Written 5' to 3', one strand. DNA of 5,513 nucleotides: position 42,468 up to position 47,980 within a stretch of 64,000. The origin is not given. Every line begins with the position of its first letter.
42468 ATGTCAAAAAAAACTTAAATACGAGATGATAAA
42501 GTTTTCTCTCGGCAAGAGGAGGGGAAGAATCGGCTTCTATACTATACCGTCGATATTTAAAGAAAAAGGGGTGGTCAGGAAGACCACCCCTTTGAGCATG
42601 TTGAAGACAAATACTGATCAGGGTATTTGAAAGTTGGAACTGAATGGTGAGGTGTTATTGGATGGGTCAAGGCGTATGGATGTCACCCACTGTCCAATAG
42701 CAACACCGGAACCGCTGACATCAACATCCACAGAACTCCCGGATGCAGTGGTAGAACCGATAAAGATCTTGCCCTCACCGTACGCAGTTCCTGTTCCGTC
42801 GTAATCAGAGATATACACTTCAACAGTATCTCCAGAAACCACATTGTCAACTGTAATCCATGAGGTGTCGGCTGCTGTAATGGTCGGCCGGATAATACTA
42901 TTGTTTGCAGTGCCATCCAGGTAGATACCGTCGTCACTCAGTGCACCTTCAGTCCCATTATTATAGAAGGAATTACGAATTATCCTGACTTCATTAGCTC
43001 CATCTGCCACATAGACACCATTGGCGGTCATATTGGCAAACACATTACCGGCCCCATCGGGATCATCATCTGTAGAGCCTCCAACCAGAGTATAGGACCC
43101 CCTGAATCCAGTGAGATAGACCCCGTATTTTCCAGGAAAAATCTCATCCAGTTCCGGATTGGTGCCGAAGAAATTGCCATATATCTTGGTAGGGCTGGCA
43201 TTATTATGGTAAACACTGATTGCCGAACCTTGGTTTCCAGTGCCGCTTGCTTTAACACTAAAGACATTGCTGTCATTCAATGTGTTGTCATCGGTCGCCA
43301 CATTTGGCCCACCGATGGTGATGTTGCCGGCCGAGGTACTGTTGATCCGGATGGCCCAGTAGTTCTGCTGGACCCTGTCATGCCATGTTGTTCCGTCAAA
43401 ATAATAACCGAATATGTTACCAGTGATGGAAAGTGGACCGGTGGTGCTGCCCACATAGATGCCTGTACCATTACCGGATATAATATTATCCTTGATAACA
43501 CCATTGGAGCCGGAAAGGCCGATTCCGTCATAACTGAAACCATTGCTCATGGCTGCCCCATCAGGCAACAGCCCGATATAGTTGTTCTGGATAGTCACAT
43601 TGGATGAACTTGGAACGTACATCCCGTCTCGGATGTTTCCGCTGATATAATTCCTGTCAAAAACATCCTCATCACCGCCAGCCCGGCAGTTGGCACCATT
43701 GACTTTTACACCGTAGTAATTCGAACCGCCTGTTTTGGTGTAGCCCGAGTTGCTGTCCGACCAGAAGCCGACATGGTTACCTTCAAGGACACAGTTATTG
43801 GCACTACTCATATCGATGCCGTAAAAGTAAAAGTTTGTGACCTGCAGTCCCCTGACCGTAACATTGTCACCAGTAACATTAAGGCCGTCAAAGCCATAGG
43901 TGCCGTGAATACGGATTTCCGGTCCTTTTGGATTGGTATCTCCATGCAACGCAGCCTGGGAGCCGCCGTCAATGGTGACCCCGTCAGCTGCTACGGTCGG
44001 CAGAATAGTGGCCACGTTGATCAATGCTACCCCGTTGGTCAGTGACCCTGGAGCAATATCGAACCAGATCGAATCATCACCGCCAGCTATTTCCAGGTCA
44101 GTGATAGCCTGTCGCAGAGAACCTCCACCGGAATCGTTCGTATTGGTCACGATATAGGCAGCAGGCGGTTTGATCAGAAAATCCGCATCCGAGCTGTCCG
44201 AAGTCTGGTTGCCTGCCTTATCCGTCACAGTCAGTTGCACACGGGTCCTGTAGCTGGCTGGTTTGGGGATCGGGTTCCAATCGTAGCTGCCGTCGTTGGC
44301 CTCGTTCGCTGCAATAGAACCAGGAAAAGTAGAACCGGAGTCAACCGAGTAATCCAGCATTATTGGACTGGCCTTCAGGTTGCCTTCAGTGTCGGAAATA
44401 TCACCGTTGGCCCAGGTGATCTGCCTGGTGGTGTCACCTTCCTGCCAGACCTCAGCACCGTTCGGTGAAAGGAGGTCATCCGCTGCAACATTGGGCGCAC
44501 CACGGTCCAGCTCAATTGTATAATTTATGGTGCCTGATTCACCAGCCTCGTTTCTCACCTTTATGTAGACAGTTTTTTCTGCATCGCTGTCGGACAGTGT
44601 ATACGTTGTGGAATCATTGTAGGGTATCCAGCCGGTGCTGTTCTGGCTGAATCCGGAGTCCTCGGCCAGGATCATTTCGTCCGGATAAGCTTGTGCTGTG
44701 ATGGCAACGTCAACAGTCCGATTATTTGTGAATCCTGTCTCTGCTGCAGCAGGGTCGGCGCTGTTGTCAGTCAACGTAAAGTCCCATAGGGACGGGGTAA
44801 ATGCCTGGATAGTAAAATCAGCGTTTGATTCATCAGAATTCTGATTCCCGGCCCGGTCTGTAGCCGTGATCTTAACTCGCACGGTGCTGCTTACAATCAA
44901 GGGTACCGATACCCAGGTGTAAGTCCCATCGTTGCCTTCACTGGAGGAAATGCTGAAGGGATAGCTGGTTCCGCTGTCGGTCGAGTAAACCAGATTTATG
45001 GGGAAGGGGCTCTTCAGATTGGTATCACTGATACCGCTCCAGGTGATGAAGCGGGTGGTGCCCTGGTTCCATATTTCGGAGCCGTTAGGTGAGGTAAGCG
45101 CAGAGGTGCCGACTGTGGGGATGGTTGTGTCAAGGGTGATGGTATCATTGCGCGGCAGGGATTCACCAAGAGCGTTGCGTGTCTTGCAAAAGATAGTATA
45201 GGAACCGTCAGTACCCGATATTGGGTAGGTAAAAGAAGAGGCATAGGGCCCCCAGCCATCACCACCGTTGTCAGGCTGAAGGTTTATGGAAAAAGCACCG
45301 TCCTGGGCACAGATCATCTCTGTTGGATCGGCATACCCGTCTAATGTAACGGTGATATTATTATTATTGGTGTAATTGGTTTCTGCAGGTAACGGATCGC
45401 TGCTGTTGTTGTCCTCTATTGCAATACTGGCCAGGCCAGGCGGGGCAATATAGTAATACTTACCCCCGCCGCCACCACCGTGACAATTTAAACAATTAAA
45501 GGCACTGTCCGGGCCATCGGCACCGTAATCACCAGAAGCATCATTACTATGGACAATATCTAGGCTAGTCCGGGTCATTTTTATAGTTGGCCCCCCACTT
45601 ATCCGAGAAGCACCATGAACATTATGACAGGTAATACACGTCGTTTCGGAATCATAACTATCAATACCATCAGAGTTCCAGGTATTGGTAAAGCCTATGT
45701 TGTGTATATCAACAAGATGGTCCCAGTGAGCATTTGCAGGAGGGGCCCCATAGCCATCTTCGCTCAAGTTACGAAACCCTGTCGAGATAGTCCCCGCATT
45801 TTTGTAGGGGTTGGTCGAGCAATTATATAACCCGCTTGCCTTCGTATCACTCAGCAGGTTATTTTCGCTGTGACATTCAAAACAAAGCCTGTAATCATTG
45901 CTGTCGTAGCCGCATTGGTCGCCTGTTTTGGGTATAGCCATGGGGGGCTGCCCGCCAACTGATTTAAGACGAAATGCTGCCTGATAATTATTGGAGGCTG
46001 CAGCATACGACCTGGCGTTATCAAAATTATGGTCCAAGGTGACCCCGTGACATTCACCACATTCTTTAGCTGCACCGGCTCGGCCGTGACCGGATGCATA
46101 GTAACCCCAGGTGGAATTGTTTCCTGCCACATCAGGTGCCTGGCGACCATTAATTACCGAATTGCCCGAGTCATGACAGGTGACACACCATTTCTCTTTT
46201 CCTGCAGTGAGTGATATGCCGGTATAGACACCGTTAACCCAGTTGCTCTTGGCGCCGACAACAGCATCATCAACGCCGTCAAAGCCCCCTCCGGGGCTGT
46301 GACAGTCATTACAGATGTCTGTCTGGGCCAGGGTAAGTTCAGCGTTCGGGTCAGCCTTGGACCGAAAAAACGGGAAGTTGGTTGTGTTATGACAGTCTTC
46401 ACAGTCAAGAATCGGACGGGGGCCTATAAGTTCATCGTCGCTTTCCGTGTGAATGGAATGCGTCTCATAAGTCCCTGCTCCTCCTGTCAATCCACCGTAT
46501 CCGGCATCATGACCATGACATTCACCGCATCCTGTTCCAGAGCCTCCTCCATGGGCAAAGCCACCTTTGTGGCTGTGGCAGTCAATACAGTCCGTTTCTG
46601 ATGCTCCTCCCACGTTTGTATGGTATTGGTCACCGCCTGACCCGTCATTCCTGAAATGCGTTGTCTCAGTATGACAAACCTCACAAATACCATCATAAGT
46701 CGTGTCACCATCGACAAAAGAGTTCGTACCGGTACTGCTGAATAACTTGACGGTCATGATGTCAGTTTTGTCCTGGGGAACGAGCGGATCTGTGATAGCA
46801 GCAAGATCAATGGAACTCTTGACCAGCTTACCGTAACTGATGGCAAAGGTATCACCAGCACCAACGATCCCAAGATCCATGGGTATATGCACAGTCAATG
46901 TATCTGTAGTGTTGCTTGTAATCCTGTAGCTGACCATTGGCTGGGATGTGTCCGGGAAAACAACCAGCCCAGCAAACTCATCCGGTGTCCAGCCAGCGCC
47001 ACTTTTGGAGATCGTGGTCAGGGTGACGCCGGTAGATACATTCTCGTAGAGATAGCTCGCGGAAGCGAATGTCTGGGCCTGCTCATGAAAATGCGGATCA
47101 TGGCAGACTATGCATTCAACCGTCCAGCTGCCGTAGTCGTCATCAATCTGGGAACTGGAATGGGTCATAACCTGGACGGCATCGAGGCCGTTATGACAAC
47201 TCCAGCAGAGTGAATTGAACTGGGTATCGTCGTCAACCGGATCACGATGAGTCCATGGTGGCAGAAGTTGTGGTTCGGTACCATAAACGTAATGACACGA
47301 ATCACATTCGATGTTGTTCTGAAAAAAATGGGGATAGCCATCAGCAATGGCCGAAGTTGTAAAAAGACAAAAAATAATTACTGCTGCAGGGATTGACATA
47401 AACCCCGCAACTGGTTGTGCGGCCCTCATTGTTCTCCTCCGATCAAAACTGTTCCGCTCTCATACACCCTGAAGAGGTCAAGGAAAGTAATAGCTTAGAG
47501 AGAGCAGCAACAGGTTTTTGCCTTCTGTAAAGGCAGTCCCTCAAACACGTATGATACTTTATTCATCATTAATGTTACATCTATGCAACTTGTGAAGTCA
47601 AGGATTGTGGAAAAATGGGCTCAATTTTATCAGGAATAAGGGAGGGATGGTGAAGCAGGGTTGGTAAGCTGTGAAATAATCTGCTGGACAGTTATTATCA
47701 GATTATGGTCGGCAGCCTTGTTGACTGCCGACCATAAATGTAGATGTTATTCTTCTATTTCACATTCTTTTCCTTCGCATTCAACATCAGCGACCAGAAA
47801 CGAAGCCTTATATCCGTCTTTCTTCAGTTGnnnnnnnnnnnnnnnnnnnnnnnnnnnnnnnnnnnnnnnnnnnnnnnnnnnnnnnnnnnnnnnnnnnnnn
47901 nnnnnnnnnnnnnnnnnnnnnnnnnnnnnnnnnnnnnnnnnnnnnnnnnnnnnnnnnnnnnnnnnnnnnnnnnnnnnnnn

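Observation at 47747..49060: Two ORFs are really one triple-rhodanese lipoprotein with selenocysteine in the active-site loop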

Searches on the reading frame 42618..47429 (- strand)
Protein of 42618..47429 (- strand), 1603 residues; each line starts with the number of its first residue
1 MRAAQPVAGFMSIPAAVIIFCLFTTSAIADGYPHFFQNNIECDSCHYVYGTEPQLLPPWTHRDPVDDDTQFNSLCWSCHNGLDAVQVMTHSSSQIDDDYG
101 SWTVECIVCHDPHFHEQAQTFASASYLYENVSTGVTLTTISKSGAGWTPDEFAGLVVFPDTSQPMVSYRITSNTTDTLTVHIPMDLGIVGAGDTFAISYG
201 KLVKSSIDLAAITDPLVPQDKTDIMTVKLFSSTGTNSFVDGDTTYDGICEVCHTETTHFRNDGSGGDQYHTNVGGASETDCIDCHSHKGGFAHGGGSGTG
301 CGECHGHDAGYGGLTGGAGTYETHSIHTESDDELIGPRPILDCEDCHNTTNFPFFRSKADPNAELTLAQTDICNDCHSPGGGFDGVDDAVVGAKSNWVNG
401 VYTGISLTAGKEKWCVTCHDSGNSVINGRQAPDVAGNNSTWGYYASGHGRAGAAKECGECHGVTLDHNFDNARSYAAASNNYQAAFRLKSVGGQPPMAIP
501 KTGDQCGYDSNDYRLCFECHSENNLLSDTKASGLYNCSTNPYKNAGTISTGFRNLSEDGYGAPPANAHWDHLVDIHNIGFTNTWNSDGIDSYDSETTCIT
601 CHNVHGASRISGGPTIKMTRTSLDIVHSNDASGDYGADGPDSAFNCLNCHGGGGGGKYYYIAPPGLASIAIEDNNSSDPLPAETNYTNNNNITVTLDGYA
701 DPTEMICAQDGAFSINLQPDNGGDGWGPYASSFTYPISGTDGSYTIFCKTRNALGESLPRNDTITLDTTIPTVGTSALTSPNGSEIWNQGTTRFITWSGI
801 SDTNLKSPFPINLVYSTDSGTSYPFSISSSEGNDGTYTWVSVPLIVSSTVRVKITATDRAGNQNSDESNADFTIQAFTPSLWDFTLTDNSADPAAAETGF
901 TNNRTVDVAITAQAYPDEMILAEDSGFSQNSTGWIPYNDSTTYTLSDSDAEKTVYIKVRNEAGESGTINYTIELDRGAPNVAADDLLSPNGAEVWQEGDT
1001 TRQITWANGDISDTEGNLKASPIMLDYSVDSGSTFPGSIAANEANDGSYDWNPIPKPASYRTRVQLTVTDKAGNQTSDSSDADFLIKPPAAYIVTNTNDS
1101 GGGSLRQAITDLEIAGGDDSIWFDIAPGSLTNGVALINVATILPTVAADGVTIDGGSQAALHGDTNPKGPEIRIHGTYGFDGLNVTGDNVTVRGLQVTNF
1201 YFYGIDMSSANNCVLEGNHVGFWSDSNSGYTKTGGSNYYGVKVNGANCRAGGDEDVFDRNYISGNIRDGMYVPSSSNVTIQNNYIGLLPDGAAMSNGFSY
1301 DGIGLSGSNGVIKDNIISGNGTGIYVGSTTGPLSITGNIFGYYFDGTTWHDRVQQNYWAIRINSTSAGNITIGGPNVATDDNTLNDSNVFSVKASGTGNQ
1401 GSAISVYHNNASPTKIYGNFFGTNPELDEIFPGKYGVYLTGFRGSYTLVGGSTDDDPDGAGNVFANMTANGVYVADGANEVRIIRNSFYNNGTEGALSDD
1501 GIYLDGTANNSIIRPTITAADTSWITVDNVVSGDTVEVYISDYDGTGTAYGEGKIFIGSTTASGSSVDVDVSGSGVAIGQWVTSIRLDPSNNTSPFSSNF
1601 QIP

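Call 33: search_protein_families(library=pfam, proteins=[window:42618-47429:-], max_evalue=0.0001)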
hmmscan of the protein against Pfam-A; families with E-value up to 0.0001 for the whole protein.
window:42618-47429:- (1603 aa): 4 families
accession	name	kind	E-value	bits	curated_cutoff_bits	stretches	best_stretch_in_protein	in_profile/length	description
PF14522.11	Cytochrome_C7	-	3.2e-14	52.9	24.8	1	324-419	5-66/67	Cytochrome c7 and related cytochrome c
PF13229.12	Beta_helix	-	1.3e-11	44.8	25.9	2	1182-1340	2-134/158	Right handed beta helix region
PF14537.11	Cytochrom_c3_2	-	1.5e-08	35.4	25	0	277-378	5-79/79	Cytochrome c3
PF05048.19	NosD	-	4.6e-05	23.4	23.6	0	1186-1366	45-190/212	Periplasmic copper-binding protein (NosD)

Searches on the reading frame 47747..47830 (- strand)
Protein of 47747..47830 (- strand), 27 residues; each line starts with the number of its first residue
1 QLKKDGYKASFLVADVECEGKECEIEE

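Call 76: search_protein_families(library=pfam, proteins=[window:47747-47830:-], max_evalue=10)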
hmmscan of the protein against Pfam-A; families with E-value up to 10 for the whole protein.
window:47747-47830:- (27 aa): 0 families
